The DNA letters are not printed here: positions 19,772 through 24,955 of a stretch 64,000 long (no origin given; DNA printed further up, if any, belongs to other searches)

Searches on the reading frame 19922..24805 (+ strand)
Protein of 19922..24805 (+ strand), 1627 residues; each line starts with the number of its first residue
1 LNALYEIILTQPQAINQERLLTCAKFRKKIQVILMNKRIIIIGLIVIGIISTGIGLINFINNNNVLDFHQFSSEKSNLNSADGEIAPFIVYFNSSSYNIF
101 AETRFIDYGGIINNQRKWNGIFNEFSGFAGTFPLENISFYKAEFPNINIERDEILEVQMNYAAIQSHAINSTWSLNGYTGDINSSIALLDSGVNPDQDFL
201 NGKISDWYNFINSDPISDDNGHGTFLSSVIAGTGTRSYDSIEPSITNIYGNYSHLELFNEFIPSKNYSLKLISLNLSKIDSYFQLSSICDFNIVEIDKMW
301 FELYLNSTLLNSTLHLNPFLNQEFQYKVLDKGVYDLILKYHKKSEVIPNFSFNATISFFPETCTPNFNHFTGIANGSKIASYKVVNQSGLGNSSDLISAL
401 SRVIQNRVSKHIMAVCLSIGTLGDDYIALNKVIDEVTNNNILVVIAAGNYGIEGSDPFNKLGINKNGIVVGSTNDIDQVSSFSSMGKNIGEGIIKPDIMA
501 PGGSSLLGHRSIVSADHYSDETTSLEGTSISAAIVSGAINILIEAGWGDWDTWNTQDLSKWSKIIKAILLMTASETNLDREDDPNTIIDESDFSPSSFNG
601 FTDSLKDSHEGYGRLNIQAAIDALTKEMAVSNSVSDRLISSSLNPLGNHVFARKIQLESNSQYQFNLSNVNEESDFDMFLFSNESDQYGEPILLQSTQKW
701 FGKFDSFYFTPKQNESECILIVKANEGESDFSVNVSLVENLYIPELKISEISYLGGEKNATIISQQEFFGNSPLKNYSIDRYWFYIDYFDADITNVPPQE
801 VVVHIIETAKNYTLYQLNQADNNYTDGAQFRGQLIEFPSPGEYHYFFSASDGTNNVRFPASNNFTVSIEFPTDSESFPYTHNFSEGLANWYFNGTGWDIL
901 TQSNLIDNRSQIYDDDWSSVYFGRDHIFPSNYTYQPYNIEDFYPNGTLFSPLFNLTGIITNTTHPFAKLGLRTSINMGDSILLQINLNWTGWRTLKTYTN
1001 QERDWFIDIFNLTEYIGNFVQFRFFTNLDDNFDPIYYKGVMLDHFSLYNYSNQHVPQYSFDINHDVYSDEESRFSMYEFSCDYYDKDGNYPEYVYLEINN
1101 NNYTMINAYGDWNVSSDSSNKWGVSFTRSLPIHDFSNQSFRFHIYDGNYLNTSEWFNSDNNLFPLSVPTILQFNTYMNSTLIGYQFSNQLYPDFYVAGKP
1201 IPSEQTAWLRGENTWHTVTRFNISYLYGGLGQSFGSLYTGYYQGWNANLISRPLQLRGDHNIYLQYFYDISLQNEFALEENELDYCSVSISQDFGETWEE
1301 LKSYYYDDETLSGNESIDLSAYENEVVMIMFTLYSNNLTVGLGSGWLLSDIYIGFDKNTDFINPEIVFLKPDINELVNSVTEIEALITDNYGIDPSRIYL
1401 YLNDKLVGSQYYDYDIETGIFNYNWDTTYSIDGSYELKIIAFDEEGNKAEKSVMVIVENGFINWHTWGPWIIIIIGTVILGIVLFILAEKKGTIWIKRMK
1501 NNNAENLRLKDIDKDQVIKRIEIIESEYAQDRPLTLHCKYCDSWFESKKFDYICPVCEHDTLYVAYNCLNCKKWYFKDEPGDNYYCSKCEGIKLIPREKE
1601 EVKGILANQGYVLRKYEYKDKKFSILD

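Call 32: search_protein_families(library=pfam, proteins=[window:19922-24805:+], max_evalue=0.001)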
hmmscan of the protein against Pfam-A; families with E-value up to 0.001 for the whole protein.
window:19922-24805:+ (1627 aa): 1 family
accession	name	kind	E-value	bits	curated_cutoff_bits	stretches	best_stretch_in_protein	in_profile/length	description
PF00082.27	Peptidase_S8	-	3.9e-35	122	21.8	2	369-578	73-281/288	Subtilase family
